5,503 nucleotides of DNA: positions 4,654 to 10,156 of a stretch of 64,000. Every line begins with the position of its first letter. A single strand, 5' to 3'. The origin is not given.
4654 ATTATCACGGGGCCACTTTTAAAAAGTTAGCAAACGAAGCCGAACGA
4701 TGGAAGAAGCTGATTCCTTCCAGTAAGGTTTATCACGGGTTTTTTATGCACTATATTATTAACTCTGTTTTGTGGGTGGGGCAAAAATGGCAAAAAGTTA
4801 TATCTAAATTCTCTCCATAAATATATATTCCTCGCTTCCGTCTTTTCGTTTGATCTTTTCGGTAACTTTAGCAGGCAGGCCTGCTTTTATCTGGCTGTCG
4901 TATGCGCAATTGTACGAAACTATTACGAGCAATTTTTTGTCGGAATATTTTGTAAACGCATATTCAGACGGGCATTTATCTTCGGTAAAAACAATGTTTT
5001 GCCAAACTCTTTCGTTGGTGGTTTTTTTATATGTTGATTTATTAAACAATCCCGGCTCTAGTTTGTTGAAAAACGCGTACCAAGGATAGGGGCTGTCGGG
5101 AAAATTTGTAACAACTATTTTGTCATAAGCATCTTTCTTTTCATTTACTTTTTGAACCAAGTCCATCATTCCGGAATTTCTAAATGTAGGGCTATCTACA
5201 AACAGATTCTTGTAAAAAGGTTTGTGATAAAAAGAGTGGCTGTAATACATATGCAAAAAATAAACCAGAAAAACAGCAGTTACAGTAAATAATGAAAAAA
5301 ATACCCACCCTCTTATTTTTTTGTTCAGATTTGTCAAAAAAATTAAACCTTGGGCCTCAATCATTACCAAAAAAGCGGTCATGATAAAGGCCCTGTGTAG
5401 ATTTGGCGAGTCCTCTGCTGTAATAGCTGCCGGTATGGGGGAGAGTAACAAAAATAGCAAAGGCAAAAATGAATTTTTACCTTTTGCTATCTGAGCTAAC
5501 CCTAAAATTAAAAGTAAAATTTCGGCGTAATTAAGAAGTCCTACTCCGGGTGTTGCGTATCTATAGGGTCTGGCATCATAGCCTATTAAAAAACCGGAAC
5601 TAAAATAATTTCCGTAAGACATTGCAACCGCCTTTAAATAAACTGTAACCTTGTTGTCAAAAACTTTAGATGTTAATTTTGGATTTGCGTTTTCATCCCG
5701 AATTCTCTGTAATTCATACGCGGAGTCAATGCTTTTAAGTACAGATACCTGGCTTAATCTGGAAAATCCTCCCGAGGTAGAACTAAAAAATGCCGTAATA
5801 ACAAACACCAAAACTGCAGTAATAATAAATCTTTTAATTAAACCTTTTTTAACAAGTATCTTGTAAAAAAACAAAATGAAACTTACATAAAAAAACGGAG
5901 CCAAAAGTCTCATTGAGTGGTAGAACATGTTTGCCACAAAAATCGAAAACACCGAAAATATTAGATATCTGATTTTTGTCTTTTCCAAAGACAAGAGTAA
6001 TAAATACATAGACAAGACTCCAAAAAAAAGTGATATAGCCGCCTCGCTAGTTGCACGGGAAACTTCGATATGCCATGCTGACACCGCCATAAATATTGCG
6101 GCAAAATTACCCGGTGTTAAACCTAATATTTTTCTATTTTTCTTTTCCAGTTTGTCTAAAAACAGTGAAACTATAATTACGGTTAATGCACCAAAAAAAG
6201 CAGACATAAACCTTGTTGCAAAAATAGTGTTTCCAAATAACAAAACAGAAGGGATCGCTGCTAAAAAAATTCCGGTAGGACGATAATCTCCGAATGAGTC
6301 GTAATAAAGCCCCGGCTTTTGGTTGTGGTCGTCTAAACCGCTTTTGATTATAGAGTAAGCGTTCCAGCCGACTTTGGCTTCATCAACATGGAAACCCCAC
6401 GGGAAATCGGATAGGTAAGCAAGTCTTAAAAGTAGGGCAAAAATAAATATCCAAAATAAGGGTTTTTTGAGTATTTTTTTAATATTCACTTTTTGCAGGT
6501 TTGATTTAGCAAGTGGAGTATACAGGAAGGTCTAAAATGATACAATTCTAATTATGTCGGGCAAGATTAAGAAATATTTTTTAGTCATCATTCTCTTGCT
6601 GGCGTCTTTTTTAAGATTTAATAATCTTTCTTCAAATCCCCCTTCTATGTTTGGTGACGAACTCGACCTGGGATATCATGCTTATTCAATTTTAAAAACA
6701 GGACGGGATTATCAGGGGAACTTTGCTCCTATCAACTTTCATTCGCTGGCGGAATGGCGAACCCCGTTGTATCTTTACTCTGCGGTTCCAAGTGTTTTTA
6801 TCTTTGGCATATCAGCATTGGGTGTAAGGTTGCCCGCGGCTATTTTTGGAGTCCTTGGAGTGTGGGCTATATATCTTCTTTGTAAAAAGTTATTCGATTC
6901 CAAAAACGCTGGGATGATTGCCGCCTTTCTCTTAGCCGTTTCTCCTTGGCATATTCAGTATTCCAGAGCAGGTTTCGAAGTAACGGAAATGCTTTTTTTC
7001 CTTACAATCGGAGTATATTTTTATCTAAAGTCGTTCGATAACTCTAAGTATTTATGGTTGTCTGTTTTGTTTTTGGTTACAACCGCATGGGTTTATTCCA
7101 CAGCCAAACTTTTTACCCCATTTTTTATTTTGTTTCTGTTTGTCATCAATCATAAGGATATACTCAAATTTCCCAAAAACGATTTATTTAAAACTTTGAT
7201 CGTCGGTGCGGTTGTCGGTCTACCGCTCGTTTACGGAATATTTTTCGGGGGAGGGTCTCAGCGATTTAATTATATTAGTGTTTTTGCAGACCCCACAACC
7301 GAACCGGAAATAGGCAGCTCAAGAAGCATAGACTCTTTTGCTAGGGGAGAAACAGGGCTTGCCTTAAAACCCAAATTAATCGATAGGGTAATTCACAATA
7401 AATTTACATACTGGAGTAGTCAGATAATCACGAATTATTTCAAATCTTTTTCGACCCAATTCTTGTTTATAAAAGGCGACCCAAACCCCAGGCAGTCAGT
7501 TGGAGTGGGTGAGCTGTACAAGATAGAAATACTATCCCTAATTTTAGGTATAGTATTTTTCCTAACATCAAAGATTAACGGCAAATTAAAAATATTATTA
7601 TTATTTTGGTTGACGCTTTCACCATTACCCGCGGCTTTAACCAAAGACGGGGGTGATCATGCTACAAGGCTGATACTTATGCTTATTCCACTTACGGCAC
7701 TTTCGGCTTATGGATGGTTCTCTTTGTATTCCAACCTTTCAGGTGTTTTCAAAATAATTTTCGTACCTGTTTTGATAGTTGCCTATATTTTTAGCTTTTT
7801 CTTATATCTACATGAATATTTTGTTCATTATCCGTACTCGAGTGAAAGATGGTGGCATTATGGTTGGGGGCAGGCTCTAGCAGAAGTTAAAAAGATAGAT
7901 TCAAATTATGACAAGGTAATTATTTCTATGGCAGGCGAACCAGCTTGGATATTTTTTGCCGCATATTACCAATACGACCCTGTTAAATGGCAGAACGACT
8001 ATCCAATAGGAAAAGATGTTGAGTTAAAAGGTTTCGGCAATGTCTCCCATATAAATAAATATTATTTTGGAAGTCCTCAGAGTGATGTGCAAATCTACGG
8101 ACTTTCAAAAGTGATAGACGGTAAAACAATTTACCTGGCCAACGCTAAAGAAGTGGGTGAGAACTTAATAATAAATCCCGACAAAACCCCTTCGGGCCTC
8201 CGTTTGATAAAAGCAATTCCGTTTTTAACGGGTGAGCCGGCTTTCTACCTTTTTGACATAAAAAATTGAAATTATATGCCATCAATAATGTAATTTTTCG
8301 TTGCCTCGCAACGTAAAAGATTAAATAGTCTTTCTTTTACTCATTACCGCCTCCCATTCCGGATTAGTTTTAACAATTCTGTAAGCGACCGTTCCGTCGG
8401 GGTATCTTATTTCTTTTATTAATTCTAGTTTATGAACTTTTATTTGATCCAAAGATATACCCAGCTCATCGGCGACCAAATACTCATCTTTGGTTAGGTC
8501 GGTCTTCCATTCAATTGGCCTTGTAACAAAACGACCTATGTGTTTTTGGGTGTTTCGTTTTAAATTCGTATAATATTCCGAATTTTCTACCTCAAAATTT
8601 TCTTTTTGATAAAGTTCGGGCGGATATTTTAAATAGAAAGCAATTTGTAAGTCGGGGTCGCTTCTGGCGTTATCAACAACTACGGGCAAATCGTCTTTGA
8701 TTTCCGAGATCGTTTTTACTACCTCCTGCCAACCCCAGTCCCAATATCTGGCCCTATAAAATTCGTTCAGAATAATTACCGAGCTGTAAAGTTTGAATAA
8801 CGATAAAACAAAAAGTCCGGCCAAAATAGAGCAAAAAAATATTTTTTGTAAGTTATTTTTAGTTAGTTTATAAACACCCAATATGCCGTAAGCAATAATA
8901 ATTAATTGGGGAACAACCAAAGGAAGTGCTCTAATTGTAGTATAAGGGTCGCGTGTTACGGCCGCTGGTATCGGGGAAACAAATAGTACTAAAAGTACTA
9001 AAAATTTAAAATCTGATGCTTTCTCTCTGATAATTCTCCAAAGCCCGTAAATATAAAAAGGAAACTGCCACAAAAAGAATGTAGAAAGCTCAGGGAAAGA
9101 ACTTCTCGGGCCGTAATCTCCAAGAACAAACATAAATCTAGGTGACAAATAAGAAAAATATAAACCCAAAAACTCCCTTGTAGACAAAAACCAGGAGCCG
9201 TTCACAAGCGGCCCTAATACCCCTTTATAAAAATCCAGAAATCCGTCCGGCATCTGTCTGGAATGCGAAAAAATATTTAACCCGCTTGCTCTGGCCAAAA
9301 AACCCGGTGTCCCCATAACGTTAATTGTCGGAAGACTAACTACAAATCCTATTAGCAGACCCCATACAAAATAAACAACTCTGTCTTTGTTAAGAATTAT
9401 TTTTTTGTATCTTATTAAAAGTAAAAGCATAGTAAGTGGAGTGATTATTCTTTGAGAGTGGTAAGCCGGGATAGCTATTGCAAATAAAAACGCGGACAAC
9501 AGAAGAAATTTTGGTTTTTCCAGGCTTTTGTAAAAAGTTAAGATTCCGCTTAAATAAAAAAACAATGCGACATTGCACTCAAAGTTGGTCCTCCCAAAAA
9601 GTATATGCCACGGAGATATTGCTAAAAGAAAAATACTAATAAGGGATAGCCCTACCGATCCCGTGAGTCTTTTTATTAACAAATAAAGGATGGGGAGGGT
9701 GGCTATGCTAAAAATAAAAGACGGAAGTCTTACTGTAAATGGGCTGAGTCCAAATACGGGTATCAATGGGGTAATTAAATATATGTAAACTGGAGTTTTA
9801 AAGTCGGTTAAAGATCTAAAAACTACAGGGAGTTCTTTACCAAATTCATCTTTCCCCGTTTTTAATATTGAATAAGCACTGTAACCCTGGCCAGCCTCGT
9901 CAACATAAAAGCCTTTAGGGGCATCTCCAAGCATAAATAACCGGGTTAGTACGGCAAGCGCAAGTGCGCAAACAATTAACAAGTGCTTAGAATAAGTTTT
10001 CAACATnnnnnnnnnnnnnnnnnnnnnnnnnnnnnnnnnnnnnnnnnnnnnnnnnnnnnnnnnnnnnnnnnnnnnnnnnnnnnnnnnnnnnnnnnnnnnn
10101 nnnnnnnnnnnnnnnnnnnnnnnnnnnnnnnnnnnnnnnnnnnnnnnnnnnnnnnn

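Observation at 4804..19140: Tandem array of seven PMT/ArnT-like GT-C glycosyltransferase paralogs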

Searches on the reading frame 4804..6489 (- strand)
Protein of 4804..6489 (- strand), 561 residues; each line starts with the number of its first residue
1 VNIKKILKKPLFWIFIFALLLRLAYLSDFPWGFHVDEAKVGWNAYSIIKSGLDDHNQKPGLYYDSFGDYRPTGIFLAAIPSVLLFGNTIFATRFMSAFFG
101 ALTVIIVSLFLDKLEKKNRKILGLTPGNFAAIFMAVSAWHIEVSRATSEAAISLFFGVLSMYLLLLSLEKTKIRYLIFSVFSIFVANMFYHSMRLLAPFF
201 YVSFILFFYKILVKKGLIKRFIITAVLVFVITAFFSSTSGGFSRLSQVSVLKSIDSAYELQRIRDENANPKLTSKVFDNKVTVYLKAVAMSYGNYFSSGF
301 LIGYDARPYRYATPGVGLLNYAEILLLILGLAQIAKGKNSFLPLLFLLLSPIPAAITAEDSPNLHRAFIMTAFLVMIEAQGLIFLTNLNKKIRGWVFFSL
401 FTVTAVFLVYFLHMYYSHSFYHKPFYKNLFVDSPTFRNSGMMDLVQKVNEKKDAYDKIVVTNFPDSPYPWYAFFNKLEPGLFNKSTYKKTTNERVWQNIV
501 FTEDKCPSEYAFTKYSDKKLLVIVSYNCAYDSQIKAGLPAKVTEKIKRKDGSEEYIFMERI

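Call 4: search_protein_families(library=pfam, proteins=[window:4804-6489:-], max_evalue=0.01)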
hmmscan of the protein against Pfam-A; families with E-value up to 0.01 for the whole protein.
window:4804-6489:- (561 aa): 2 families
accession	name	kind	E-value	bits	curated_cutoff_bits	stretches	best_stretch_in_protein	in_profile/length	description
PF13231.12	PMT_2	-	7.3e-05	23.5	26.1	1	81-230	13-155/160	Dolichyl-phosphate-mannose-protein mannosyltransferase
PF13786.12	DUF4179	-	0.006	17.4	30.1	1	216-289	4-80/94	Domain of unknown function (DUF4179)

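Call 5: search_protein_families(library=ncbifam, proteins=[window:4804-6489:-], max_evalue=0.01)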
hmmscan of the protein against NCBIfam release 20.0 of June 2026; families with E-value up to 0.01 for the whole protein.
window:4804-6489:- (561 aa): 1 family
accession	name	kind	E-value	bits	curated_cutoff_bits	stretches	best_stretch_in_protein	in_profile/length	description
TIGR03663.1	TIGR03663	subfamily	3.8e-08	32.8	126.25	1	11-213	4-187/435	flippase activity-associated protein Agl23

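Call 71: list_cluster_members(proteins=[window:4804-6489:-, window:6554-8269:+, window:8321-10006:-, window:10843-12495:+, window:14149-15855:+, window:15821-17491:+, window:17488-19140:+, window:12504-14168:+, window:9987-10808:-, window:21036-22181:+])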
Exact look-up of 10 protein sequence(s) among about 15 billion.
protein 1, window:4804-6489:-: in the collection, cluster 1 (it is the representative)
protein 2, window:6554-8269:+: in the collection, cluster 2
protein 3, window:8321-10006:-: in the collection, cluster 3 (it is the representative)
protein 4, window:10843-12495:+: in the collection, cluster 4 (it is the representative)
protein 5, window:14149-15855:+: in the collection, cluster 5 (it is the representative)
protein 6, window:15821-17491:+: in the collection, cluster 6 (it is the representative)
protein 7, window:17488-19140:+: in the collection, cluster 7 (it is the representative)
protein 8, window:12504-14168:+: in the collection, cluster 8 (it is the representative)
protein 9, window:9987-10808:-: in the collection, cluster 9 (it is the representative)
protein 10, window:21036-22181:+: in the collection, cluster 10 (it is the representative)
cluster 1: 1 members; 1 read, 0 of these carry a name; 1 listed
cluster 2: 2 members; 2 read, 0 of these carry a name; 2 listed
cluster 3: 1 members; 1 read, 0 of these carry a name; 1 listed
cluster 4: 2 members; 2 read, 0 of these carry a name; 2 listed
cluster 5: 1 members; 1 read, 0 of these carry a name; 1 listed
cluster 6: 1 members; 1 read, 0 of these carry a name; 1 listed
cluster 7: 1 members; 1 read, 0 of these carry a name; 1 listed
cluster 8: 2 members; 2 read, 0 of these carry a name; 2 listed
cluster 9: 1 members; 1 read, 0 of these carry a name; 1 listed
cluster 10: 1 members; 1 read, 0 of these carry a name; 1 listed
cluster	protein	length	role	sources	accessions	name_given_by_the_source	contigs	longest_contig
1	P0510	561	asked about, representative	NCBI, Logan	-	-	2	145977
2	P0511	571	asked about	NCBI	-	-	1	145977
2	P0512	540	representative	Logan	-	-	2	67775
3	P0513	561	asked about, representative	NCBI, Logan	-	-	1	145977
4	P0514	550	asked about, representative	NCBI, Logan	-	-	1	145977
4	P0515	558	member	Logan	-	-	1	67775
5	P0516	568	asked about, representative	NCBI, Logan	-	-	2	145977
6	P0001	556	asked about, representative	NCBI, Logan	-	-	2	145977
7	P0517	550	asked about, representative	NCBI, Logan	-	-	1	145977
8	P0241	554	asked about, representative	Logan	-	-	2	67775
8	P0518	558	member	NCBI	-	-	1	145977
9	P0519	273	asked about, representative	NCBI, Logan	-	-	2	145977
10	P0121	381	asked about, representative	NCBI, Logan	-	-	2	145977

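Call 80: find_related_loci(query=window:4804-6489:-, collection=metagenome_contigs, flank=10000)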
Query window:4804-6489:- (561 aa) in metagenome_contigs; peptide patterns used: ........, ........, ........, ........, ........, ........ (x = any residue, [..] = any of these).
600 stretches matched a pattern (row limit reached: there are more); 2 encode a relative of the query (tblastn E <= 1e-3); 2 distinct loci.
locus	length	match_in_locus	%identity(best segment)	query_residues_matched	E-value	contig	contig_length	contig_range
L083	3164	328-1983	46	3-560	3e-167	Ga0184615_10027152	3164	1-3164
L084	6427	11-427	45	422-560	5e-36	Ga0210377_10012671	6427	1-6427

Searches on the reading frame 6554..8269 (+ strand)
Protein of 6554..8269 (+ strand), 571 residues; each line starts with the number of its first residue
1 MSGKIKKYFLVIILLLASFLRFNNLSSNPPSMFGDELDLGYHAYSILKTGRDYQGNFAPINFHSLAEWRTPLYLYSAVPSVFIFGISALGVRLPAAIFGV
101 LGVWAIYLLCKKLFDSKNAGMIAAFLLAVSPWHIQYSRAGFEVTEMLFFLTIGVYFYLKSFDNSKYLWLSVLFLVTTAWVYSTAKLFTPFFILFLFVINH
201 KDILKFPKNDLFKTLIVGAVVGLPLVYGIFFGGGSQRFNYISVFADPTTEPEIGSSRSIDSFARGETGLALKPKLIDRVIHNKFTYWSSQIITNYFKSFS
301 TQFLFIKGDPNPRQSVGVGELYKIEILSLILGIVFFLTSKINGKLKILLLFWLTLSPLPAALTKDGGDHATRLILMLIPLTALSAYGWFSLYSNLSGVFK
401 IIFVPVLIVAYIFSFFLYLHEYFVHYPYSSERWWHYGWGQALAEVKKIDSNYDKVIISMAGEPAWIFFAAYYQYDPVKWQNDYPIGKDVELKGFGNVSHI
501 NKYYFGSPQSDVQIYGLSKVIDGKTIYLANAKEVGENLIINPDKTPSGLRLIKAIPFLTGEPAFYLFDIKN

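Call 4: search_protein_families(library=pfam, proteins=[window:6554-8269:+], max_evalue=0.01)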
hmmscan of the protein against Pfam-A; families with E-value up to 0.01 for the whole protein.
window:6554-8269:+ (571 aa): 2 families
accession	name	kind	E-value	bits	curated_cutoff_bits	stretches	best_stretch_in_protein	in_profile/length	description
PF13231.12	PMT_2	-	3.2e-11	44.1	26.1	1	71-221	4-154/160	Dolichyl-phosphate-mannose-protein mannosyltransferase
PF02366.24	PMT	-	6.9e-08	32.8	22.7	1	12-199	2-196/245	Dolichyl-phosphate-mannose-protein mannosyltransferase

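Call 5: search_protein_families(library=ncbifam, proteins=[window:6554-8269:+], max_evalue=0.01)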
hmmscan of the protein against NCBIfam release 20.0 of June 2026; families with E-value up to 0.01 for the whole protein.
window:6554-8269:+ (571 aa): 3 families
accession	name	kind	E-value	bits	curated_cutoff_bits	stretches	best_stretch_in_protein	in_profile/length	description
TIGR03663.1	TIGR03663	subfamily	3e-13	49.6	126.25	1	10-252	4-235/435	flippase activity-associated protein Agl23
NF047440.1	LA3751_2_3_fam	subfamily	2.3e-05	23.4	200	1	74-223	84-235/460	LA_3751/LA_3752 family putative glycosyltransferase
TIGR04154.1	archaeo_STT3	subfamily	9.8e-05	20.9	450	1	95-163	102-172/831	oligosaccharyl transferase, archaeosortase A system-associated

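Call 39: search_solved_structures(query=window:6554-8269:+, max_evalue=10, show_alignments=3)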
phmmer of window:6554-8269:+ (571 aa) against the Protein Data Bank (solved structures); distinct sequences matched with E-value up to 10: 0.

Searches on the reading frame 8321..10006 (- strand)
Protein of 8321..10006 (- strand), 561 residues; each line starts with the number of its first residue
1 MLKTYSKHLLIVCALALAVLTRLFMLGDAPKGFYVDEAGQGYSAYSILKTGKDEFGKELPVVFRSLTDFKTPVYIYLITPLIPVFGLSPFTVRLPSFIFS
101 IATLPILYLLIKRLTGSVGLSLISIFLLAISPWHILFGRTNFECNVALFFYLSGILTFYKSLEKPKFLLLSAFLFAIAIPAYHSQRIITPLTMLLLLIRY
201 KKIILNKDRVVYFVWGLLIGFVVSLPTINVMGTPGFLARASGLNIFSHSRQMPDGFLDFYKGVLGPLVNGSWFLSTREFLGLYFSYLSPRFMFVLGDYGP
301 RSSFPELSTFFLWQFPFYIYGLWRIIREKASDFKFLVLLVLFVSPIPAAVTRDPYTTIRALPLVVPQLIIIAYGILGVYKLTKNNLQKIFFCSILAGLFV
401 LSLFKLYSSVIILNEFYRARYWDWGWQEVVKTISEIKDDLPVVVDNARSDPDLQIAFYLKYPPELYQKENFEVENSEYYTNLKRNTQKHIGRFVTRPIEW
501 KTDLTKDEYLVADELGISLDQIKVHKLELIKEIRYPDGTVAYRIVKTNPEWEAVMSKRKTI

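Call 4: search_protein_families(library=pfam, proteins=[window:8321-10006:-], max_evalue=0.01)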
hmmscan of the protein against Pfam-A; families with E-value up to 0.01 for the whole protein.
window:8321-10006:- (561 aa): 1 family
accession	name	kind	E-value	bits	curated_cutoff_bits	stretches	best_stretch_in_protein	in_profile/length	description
PF13231.12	PMT_2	-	5.1e-10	40.2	26.1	1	70-226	2-156/160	Dolichyl-phosphate-mannose-protein mannosyltransferase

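Call 5: search_protein_families(library=ncbifam, proteins=[window:8321-10006:-], max_evalue=0.01)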
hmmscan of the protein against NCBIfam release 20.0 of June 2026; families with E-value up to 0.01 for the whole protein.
window:8321-10006:- (561 aa): 1 family
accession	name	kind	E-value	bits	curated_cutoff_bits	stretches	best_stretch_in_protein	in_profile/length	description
TIGR03663.1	TIGR03663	subfamily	4.9e-08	32.4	126.25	1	10-187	3-168/435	flippase activity-associated protein Agl23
